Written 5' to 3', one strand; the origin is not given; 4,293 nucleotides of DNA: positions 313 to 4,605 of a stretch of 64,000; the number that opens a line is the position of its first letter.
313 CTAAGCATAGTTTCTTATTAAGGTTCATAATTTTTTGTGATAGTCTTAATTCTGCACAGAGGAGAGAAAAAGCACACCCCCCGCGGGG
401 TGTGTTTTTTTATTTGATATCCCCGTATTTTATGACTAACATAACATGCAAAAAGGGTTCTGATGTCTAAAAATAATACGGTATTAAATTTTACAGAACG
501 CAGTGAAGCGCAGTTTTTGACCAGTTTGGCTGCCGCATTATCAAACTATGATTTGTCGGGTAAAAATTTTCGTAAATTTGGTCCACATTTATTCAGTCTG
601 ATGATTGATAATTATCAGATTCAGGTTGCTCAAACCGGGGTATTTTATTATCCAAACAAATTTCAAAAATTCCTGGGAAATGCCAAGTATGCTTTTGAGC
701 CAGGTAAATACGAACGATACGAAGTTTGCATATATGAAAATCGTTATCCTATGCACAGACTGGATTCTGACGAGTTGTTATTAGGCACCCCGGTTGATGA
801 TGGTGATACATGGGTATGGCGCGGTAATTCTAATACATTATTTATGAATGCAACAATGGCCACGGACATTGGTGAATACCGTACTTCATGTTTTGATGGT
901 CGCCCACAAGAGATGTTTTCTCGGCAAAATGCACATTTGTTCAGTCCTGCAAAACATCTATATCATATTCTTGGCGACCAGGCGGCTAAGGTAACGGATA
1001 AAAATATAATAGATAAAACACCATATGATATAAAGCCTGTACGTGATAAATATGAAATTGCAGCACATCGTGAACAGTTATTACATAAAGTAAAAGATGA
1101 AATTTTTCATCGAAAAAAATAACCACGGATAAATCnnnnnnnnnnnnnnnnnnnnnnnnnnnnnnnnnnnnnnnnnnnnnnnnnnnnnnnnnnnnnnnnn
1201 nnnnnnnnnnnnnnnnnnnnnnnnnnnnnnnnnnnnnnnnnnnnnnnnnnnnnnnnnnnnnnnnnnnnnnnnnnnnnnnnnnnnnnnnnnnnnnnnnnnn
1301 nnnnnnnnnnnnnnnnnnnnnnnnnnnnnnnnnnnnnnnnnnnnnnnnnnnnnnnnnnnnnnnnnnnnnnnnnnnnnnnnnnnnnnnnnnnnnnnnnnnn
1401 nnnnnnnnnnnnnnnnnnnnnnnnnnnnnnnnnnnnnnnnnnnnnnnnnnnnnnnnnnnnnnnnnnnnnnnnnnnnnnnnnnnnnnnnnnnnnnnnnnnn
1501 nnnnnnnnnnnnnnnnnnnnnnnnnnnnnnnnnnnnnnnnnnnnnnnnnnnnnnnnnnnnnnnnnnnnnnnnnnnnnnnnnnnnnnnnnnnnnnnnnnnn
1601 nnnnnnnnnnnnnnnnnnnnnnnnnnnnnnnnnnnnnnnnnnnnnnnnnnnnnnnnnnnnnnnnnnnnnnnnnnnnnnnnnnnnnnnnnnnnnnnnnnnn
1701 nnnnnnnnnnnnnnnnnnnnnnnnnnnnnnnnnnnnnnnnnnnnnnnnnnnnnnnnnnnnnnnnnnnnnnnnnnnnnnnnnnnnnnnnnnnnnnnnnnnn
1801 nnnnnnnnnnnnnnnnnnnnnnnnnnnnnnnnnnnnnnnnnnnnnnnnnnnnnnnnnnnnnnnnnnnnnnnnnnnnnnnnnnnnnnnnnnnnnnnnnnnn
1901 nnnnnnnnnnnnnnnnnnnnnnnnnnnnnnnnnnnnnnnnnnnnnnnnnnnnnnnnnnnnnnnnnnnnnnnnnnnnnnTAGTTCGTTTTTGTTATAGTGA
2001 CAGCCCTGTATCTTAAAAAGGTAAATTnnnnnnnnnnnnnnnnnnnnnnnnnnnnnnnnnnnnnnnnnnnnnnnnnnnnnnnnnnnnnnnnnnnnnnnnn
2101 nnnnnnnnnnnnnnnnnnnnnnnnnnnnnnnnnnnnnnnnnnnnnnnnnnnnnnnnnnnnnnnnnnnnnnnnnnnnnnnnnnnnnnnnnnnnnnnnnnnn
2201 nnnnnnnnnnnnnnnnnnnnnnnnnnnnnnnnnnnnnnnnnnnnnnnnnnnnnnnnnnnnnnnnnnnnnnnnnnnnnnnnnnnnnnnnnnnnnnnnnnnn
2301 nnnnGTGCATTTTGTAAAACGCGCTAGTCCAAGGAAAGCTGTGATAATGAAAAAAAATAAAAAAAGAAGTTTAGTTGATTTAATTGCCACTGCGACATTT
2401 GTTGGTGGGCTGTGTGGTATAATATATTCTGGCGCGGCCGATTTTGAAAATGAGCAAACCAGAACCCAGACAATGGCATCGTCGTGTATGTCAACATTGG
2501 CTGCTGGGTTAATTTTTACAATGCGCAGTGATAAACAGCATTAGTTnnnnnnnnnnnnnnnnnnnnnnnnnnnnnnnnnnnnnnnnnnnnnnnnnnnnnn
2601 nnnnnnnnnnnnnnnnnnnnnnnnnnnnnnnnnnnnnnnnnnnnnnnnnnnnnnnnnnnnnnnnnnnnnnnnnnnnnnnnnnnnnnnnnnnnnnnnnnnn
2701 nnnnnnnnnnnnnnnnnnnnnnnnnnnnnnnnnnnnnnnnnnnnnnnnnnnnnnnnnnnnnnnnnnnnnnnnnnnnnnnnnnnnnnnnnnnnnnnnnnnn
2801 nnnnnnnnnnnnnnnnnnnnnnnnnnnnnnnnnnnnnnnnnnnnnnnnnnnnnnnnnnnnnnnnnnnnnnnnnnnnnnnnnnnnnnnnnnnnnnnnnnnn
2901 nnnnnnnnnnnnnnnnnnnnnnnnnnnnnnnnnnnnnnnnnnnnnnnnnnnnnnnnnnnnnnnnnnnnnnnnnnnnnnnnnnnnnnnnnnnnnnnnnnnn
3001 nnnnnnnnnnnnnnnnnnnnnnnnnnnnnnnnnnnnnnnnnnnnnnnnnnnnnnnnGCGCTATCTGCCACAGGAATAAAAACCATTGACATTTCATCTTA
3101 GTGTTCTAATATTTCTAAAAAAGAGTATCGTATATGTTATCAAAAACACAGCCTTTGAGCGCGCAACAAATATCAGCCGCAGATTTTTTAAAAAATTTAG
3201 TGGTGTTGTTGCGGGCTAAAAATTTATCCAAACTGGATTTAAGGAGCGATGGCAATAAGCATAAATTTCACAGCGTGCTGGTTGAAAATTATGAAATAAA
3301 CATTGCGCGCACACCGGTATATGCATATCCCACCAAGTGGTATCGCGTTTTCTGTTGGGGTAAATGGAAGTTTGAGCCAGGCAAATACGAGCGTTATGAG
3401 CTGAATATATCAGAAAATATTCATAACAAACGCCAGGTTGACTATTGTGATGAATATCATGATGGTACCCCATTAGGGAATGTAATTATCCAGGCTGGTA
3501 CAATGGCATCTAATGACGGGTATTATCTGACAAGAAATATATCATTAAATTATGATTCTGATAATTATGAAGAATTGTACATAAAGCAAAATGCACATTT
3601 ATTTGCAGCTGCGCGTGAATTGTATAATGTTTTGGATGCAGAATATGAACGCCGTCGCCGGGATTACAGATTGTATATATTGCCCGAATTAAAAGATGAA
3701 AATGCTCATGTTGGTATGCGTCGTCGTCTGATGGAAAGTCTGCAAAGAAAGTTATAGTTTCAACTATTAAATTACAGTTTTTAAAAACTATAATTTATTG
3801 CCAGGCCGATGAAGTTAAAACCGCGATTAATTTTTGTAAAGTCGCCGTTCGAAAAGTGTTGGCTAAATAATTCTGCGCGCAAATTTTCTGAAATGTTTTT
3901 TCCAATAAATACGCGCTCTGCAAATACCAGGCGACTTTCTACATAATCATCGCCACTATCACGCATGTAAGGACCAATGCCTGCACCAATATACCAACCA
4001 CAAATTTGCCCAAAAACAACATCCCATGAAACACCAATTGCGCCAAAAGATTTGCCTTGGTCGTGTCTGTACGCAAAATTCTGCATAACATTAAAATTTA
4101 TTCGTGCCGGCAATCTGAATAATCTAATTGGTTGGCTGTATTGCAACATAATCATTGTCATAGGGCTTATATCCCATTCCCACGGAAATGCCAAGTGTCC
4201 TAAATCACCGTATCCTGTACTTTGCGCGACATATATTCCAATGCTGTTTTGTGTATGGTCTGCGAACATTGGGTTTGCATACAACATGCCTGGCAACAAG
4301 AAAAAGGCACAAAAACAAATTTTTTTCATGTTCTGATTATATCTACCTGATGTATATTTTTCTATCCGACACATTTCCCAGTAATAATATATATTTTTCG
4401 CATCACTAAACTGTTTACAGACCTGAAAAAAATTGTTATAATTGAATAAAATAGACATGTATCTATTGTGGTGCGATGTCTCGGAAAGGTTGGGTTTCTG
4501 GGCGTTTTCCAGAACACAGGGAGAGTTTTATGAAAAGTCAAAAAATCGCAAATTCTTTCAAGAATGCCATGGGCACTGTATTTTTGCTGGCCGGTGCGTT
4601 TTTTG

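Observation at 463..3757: Two-copy unknown protein family ('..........'/'KQNAHLF') bracketing a kinase-fold gene, a Cys-rich mini-protein and a VIT transporter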

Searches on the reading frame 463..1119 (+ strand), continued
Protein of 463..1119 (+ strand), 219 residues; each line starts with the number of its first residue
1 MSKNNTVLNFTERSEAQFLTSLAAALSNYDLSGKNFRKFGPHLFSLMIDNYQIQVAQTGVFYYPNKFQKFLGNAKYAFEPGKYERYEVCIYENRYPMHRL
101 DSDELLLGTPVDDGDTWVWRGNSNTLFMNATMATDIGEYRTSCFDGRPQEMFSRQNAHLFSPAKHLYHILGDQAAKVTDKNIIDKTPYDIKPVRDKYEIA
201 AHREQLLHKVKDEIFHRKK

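Call 92: find_related_loci(query=A2, collection=metagenome_contigs, flank=6000)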
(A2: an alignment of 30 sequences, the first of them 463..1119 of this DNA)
Query A2 (219 aa) in metagenome_contigs; peptide patterns used: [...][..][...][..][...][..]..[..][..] (x = any residue, [..] = any of these).
64 stretches matched a pattern; 2 encode a relative of the query (tblastn E <= 1e-3); 2 distinct loci.
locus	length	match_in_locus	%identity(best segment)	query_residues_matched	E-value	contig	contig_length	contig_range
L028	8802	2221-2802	37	18-218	4e-36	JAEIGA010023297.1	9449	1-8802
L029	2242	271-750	38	7-171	2e-25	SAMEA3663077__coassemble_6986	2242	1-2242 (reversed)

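Call 94: search_protein_families(library=pfam, proteins=[L023:9197-9388:+, L023:9474-9851:+, L001:6170-6697:+, L001:3853-4125:+], max_evalue=0.1)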
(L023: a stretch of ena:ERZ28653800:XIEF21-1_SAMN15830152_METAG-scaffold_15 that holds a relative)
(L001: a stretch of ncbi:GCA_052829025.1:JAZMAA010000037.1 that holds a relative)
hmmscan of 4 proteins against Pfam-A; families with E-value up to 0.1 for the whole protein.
L023:9197-9388:+ (64 aa): 1 family
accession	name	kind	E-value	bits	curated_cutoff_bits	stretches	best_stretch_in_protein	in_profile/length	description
PF24881.1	DUF7739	-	0.014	16.4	27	1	5-42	30-67/98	Domain of unknown function (DUF7739)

L023:9474-9851:+ (126 aa): 1 family
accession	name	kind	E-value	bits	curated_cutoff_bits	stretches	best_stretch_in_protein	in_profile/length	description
PF10246.15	MRP-S35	-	0.083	13.3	25.1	0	17-55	30-66/105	Mitochondrial ribosomal protein MRP-S35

L001:6170-6697:+ (176 aa): 1 family
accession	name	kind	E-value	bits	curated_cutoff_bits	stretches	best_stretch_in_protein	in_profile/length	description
PF04900.18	Fcf1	-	0.088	13.6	21.4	0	79-108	63-91/99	Fcf1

L001:3853-4125:+ (91 aa): 0 families

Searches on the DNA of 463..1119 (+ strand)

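Call 67: search_rna_families(source=L023, start=2800, end=10100, threshold=gathering)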
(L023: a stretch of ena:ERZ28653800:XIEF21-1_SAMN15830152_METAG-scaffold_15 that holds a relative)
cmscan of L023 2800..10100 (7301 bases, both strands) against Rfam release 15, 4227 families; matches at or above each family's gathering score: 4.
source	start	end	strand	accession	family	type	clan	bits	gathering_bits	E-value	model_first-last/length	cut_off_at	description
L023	5424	8173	+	RF02541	LSU_rRNA_bacteria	Gene; rRNA;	CL00112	2610.3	50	0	1-2925/2925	no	Bacterial large subunit ribosomal RNA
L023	3485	4988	+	RF00177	SSU_rRNA_bacteria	Gene; rRNA;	CL00111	1525.2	50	0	1-1533/1533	no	Bacterial small subunit ribosomal RNA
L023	8264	8378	+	RF00001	5S_rRNA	Gene; rRNA;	CL00113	75.6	38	3.8e-15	1-120/120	no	5S ribosomal RNA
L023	5070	5143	+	RF00005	tRNA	Gene; tRNA;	CL00001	69.4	29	5.1e-14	1-71/71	no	tRNA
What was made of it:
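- Tried and rejected: The cause is the rRNA operon (call 67).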

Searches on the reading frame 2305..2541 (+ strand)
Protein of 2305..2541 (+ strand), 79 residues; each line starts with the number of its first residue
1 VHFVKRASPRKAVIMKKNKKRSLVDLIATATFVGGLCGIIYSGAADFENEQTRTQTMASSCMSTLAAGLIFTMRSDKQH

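Call 4: search_protein_families(library=pfam, proteins=[window:2305-2541:+], max_evalue=1)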
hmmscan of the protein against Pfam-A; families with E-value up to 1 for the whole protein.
window:2305-2541:+ (79 aa): 1 family
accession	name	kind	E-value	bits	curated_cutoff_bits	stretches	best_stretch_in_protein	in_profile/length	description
PF00689.26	Cation_ATPase_C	-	0.19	12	27.3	1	20-77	48-107/175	Cation transporting ATPase, C-terminus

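Call 8: search_protein_families(library=ncbifam, proteins=[window:2305-2541:+], max_evalue=0.1)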
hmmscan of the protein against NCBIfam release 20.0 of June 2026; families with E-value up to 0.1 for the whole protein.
window:2305-2541:+ (79 aa): 0 families

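Call 19: search_protein_families(library=phrogs, proteins=[window:2305-2541:+], max_evalue=0.1)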
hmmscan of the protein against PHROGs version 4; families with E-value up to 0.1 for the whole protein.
window:2305-2541:+ (79 aa): 0 families

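Call 20: search_protein_families(library=padloc, proteins=[window:2305-2541:+], max_evalue=0.1)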
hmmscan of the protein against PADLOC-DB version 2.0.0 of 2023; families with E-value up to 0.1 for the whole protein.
window:2305-2541:+ (79 aa): 0 families

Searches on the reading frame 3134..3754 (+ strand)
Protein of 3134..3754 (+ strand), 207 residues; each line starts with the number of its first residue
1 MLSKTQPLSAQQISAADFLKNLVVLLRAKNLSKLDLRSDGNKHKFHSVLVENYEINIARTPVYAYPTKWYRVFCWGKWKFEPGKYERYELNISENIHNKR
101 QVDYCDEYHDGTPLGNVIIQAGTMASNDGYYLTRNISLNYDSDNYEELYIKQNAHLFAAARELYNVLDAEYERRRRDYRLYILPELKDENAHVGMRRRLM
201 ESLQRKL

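Call 4: search_protein_families(library=pfam, proteins=[window:3134-3754:+], max_evalue=1)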
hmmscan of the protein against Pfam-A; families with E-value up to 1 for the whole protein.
window:3134-3754:+ (207 aa): 0 families

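Call 8: search_protein_families(library=ncbifam, proteins=[window:3134-3754:+], max_evalue=0.1)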
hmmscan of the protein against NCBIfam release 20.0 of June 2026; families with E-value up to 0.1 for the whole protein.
window:3134-3754:+ (207 aa): 0 families

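Call 10: list_cluster_members(proteins=[P0004, P0010, P0001, window:463-1119:+, window:3134-3754:+])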
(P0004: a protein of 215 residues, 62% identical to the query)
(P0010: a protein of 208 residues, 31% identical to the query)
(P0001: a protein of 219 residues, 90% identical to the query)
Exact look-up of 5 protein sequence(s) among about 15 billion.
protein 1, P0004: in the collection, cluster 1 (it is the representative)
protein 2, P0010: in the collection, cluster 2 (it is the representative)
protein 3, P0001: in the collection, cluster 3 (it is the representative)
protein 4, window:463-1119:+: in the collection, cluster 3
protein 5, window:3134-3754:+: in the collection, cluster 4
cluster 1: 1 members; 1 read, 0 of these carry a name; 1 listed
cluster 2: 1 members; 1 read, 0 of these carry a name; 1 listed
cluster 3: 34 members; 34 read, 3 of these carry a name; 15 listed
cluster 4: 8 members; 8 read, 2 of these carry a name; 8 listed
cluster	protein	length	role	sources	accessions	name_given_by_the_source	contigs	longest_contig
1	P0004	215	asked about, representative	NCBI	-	-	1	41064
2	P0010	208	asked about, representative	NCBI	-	-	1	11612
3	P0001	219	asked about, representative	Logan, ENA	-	-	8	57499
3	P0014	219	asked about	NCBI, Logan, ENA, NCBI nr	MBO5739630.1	MAG: hypothetical protein J6R52_01015 [Alphaproteobacteria bacterium] | hypothetical protein [Alphaproteobacteria bacterium]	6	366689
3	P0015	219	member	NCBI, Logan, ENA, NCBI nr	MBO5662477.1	MAG: hypothetical protein J6S12_01280 [Alphaproteobacteria bacterium] | hypothetical protein [Alphaproteobacteria bacterium]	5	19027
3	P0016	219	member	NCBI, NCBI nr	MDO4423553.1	MAG: hypothetical protein Q4C08_02020 [Pseudomonadota bacterium] | hypothetical protein [Pseudomonadota bacterium]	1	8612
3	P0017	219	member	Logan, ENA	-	-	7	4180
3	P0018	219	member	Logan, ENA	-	-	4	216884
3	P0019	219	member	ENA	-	-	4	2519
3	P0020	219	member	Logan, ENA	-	-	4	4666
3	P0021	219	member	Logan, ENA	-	-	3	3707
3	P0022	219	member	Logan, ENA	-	-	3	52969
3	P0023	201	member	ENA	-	-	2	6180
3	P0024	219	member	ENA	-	-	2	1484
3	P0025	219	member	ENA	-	-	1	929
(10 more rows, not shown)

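Call 19: search_protein_families(library=phrogs, proteins=[window:3134-3754:+], max_evalue=0.1)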
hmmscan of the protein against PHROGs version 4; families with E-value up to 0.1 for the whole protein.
window:3134-3754:+ (207 aa): 0 families

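Call 20: search_protein_families(library=padloc, proteins=[window:3134-3754:+], max_evalue=0.1)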
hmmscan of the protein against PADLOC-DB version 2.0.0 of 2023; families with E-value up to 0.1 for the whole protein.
window:3134-3754:+ (207 aa): 0 families

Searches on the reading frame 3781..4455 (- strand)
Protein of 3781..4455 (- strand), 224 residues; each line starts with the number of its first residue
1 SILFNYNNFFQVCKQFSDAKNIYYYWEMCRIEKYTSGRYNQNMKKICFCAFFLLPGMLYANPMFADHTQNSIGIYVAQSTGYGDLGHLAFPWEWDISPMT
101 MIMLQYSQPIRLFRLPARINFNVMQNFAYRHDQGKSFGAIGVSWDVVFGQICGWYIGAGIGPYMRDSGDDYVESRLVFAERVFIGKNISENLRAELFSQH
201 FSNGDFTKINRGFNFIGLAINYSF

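Call 4: search_protein_families(library=pfam, proteins=[window:3781-4455:-], max_evalue=1)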
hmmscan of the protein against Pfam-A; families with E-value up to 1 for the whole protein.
window:3781-4455:- (224 aa): 1 family
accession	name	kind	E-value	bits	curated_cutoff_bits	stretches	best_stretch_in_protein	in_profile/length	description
PF09411.16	PagL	-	1.3e-12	48.5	23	1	138-223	46-136/136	Lipid A 3-O-deacylase (PagL)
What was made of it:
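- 3781..4458 (-): PagL-like lipid A deacylase, a conserved downstream flank. Pfam PagL 48.5 bits against a cutoff of 23 (call 4).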

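Call 8: search_protein_families(library=ncbifam, proteins=[window:3781-4455:-], max_evalue=0.1)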
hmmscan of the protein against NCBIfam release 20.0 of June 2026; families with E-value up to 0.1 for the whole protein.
window:3781-4455:- (224 aa): 0 families
